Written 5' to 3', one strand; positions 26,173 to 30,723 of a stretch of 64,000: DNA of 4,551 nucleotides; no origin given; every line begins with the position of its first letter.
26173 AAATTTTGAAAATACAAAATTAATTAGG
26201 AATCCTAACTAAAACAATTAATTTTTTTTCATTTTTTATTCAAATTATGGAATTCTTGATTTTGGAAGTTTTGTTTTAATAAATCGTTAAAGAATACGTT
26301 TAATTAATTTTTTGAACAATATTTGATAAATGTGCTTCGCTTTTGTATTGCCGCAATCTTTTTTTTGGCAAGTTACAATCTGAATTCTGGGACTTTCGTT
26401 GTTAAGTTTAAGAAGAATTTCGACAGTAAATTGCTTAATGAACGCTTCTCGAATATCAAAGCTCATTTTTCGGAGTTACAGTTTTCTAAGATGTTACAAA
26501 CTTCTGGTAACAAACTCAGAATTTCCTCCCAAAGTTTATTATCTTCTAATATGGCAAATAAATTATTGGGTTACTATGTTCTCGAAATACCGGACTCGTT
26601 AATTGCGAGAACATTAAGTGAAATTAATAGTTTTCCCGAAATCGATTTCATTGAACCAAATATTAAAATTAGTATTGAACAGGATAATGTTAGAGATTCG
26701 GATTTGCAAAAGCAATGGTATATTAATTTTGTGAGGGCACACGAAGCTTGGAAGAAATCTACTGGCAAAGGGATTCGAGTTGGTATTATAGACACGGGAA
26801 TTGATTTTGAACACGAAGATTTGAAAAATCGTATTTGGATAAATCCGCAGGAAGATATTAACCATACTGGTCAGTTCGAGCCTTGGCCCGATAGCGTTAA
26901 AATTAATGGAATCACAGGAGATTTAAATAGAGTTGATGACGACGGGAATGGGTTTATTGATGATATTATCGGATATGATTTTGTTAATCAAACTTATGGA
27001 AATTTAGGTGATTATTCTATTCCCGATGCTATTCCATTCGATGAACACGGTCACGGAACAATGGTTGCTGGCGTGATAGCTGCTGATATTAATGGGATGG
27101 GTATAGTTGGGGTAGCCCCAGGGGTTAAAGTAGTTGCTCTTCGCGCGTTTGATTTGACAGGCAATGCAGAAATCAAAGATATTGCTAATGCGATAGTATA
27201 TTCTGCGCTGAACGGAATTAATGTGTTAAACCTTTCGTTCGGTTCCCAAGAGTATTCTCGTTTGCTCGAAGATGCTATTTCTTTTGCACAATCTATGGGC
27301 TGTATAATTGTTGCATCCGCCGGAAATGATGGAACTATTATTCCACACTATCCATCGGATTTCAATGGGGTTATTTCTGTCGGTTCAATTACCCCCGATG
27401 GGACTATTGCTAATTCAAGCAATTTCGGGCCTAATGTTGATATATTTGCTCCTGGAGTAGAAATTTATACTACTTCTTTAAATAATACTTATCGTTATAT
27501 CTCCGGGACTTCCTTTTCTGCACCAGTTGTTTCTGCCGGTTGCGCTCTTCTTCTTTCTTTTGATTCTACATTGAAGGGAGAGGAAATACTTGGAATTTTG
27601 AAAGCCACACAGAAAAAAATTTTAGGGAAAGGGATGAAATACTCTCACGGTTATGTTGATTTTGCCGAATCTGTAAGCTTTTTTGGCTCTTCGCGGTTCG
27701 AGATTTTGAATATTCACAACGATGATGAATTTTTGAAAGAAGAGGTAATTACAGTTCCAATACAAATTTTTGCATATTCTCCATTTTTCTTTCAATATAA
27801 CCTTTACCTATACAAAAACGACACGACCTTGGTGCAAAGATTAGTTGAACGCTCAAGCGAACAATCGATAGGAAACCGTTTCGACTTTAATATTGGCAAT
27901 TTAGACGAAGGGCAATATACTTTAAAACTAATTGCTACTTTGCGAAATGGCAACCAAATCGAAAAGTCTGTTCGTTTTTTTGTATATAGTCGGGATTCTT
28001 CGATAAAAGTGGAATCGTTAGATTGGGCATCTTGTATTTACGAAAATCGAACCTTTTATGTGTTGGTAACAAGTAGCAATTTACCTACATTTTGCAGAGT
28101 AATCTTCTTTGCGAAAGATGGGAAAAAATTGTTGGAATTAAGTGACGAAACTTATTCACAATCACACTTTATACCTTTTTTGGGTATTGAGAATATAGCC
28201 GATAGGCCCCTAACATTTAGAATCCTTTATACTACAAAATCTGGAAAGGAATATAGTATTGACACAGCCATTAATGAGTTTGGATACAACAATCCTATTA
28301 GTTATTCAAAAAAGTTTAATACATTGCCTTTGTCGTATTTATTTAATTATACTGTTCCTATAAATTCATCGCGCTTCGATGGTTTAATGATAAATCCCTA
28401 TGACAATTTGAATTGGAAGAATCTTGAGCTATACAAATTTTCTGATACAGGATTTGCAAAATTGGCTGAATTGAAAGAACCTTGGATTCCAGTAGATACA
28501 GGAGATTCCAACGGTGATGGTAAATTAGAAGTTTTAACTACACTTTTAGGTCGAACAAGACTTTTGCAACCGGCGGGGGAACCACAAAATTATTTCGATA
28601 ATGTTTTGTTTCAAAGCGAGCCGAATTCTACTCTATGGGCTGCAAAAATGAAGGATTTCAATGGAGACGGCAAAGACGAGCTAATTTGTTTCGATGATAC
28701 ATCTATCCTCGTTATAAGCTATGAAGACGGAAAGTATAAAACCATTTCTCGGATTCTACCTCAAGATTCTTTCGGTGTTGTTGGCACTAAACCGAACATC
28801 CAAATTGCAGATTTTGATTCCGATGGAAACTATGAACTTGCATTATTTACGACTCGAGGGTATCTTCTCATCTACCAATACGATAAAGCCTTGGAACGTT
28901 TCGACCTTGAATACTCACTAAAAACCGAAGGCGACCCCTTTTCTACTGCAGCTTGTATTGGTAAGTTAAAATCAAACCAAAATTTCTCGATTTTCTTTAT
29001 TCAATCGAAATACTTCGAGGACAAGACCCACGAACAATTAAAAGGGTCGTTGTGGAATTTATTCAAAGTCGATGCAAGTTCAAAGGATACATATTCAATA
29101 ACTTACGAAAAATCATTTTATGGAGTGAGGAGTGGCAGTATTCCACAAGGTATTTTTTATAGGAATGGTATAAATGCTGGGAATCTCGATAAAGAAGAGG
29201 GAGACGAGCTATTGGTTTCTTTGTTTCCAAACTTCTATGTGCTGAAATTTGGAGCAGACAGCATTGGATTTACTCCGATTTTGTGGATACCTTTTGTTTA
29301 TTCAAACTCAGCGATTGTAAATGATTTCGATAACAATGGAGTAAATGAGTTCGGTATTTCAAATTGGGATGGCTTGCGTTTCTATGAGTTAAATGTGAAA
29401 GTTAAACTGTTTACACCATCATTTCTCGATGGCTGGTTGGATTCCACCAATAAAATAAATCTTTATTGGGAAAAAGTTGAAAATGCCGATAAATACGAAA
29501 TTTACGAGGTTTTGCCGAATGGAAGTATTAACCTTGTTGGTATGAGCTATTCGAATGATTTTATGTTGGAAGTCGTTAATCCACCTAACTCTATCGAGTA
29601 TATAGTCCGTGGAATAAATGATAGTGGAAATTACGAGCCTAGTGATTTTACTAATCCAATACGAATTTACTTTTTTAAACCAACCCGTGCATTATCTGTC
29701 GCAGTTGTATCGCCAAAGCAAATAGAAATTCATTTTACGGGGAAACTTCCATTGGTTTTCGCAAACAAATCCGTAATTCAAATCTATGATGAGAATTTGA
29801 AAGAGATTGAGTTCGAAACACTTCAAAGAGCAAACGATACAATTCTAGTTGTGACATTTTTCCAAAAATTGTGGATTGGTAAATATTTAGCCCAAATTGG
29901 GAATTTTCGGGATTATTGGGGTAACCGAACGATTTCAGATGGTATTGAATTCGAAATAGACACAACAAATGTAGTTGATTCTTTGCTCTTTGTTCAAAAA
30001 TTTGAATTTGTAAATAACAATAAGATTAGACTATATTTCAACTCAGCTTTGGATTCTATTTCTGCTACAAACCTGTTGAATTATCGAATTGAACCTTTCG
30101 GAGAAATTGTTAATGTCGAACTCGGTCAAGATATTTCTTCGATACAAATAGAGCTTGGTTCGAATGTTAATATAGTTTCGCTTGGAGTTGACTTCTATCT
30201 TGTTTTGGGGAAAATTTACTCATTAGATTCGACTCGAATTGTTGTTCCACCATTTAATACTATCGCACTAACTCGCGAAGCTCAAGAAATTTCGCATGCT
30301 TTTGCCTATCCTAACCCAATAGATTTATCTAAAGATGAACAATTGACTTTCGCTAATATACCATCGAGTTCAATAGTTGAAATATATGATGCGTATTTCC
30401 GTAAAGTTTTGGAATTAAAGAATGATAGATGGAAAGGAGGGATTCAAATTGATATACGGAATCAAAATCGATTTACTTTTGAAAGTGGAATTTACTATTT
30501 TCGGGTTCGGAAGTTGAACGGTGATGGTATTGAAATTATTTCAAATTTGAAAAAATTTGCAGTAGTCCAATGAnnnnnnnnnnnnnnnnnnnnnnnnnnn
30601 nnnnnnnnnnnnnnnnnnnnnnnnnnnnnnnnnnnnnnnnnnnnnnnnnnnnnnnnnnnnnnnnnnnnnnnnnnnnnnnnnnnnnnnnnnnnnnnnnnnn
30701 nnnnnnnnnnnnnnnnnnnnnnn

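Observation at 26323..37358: An 11 kb operon of T9SS-secreted S8 protease, small lipoprotein, TonB-dependent receptor and T9SS-secreted lamin-tail-domain giant protein. It may be a proteolytic nutrient-capture locus, possibly for heme.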

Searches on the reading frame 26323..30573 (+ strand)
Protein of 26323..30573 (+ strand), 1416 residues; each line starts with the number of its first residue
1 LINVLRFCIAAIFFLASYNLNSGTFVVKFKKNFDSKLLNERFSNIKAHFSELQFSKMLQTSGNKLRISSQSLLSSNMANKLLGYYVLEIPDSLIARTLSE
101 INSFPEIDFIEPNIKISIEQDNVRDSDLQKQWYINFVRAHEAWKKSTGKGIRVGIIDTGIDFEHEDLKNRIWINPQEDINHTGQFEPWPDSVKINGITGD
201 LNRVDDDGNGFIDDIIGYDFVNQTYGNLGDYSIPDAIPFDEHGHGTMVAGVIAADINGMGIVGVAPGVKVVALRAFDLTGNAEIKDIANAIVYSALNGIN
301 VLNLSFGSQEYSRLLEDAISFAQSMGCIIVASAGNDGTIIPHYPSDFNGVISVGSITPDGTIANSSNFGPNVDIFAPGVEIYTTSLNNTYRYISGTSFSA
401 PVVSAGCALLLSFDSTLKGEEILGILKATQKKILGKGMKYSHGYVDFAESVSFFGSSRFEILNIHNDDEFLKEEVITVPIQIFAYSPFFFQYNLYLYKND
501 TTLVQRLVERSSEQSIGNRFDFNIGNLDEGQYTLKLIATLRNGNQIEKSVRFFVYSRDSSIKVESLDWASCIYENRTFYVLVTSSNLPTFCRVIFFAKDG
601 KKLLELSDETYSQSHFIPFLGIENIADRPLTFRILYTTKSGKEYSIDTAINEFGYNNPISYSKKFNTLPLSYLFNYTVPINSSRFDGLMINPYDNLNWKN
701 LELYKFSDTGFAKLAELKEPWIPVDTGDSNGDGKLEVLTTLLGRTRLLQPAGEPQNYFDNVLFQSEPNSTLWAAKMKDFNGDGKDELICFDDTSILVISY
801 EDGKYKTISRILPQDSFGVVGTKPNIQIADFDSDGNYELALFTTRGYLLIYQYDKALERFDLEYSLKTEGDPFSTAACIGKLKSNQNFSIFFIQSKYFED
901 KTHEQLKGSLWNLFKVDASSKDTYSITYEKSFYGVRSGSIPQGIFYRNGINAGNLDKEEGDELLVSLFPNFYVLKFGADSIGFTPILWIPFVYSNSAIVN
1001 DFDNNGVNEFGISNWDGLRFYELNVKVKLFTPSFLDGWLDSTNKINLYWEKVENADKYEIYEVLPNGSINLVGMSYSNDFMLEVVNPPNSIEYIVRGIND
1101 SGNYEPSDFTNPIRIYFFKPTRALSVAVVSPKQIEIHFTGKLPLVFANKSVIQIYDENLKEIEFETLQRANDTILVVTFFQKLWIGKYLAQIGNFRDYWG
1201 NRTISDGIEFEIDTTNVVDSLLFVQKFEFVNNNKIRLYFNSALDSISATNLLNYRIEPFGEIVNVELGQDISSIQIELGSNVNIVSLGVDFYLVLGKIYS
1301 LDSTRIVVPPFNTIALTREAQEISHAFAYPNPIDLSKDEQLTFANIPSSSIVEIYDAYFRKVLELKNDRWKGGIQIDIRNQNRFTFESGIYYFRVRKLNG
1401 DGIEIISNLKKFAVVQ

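Call 4: search_protein_families(library=pfam, proteins=[window:26323-30573:+], max_evalue=0.01)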
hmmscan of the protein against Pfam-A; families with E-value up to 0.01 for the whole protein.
window:26323-30573:+ (1416 aa): 3 families
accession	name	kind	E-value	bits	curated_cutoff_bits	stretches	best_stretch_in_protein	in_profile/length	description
PF00082.27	Peptidase_S8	-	1.5e-50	172.6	21.8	1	148-444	1-287/288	Subtilase family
PF13517.12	FG-GAP_3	-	8.6e-08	33.1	26.9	1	778-839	1-59/61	FG-GAP-like repeat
PF21910.2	GH85_C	-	5.2e-06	27.3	27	1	1044-1084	18-58/95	GH85 endohexosaminidases, C-terminal domain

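Call 5: search_protein_families(library=ncbifam, proteins=[window:26323-30573:+], max_evalue=0.01)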
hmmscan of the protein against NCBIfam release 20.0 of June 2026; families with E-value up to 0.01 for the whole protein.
window:26323-30573:+ (1416 aa): 8 families
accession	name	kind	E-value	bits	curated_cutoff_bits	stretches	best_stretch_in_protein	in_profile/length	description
TIGR03921.1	T7SS_mycosin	equivalog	8.4e-48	163.3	278.75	2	240-449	48-283/353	type VII secretion-associated serine protease mycosin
NF033595.1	denti_PrtP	equivalog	3.3e-26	92.1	300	2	302-447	342-498/606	dentilisin complex serine proteinase subunit PrtP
TIGR03895.1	protease_PatA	subfamily_domain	8.2e-23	81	421.05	1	244-414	1-180/606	PatA/PatG family cyanobactin maturation protease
NF049966.1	QH_SP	equivalog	3.8e-17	62.4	165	1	240-429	38-210/219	subtilisin-like serine protease QhpE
NF040808.2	CspC_non_triad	exception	3.2e-08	32.5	675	1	371-413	458-500/556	bile acid germinant receptor pseudoprotease CspC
NF051851.1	AtpSerPepEprS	equivalog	9e-06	24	1700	0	123-169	40-87/988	autotransporter serine peptidase EprS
NF042956.1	IteS_antiphage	equivalog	9.8e-05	20.8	900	0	239-336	288-394/747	S8 family anti-phage peptidase IteS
TIGR04183.1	Por_Secre_tail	domain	0.00059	19.8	23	0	1329-1397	2-60/72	T9SS type A sorting domain-containing protein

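Call 24: search_solved_structures(query=window:26323-30570:+, max_evalue=0.001)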
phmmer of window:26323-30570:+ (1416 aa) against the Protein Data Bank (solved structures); distinct sequences matched with E-value up to 0.001: 170 (the best 60 are shown).
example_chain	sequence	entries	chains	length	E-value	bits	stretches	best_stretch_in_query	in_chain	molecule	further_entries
1dbi_A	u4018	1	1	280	6.4e-44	152.9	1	233-451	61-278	AK.1 SERINE PROTEASE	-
1thm_A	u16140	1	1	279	1.7e-35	124.9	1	230-451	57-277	THERMITASE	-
1tec_E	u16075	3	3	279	3.3e-35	124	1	230-451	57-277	THERMITASE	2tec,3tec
1q5p_A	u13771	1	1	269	2.7e-33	117.7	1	239-446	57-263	Serine protease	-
1bh6_A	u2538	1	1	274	5.6e-33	116.6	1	238-446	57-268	SUBTILISIN DY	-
1st3_A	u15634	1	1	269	6.4e-33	116.4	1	239-446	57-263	SUBTILISIN BL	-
1c9m_A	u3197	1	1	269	7.7e-33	116.2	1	239-446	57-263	SERINE PROTEASE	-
1ah2_A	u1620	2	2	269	9.4e-33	115.9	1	239-446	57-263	SERINE PROTEASE PB92 | SUBTILISIN SAVINASE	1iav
1gci_A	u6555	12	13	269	9.4e-33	115.9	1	239-446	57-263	SUBTILISIN | Subtilisin Savinase | SAVINASE (TM)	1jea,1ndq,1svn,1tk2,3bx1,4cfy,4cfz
5arb_A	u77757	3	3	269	2e-32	114.8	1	239-446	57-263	SUBTILISIN SAVINASE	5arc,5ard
1mpt_A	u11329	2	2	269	5e-32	113.5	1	239-446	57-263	M-PROTEASE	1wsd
1c9j_A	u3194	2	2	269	5.1e-32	113.4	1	239-446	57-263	SERINE PROTEASE | Subtilisin Savinase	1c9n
1sbi_A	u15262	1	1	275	8.9e-32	112.6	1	235-446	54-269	SUBTILISIN 8397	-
1ndu_A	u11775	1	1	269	9.8e-32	112.5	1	239-446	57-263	Subtilisin Savinase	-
1s01_A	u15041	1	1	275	1.4e-31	112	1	235-446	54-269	Subtilisin BPN'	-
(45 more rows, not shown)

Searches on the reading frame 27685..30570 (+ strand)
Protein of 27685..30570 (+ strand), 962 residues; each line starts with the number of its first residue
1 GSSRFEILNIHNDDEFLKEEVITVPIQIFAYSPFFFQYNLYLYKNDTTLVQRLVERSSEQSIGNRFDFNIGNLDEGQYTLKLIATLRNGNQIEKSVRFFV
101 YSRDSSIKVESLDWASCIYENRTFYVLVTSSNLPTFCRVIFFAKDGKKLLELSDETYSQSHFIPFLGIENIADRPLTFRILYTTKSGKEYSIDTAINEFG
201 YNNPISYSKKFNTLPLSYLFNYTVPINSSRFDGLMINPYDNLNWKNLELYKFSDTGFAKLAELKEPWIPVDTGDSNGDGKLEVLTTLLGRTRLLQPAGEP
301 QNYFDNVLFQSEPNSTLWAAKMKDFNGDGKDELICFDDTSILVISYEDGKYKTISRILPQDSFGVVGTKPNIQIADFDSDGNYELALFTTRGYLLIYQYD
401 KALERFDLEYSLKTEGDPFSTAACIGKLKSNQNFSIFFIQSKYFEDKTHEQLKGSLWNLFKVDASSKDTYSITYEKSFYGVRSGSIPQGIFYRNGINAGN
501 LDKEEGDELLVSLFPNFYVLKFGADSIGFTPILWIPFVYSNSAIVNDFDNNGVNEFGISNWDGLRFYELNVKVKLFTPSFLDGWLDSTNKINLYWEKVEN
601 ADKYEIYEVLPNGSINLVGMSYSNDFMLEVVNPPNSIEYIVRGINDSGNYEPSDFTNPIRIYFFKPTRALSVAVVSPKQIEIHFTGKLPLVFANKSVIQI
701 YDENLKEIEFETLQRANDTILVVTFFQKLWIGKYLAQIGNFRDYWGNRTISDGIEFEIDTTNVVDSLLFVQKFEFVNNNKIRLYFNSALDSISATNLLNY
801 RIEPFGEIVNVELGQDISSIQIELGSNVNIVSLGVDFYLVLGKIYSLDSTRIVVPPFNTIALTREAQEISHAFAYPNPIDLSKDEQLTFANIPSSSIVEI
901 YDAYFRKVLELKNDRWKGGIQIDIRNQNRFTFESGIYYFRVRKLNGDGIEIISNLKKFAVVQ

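Call 62: find_homologous_proteins(query=window:27685-30570:+, max_evalue=0.001)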
Query window:27685-30570:+ (962 aa): 21 proteins with E <= 0.001 among 8000 candidates.
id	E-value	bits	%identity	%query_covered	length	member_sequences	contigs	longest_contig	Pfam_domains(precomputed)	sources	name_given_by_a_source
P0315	0.0e+0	2175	100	100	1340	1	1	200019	PF13517.13,PF21910.3,PF00082.28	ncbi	-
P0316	0.0e+0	1515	69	100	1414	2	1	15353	PF00082.28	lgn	-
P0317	0.0e+0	1486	67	100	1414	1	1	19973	PF13517.13,PF00082.28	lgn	-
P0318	0.0e+0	1463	67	100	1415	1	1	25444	PF13517.13,PF00082.28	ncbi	-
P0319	0.0e+0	1463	67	100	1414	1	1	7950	PF00082.28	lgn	-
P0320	0.0e+0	1450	65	100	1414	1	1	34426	PF13517.13,PF00082.28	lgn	-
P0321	2.4e-223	762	41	100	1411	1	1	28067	PF13517.13,PF00082.28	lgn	-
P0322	2.9e-221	755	42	100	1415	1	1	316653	PF00082.28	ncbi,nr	ncbi:MAG: S8 family serine peptidase [Ignavibacteria bacterium]|nr:S8 family serine peptidase [Ignav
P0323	3.4e-218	745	40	100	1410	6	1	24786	PF13517.13,PF00082.28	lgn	-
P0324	9.2e-218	744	40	100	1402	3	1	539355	PF13517.13,PF00082.28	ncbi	-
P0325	1.2e-216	740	40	100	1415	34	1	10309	PF01839.30,PF13517.13,PF00082.28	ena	-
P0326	4.2e-215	735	42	100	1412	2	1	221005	PF13517.13,PF00082.28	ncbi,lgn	-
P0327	2.6e-211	722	39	100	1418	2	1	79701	PF00082.28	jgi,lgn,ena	-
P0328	1.0e-209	717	40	100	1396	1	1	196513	PF13517.13,PF00082.28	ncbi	-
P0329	1.2e-207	710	39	100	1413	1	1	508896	PF13517.13,PF00082.28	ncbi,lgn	-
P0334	6.3e-91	324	26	100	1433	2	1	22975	PF01839.30,PF13517.13,PF13860.13,PF00082.28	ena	-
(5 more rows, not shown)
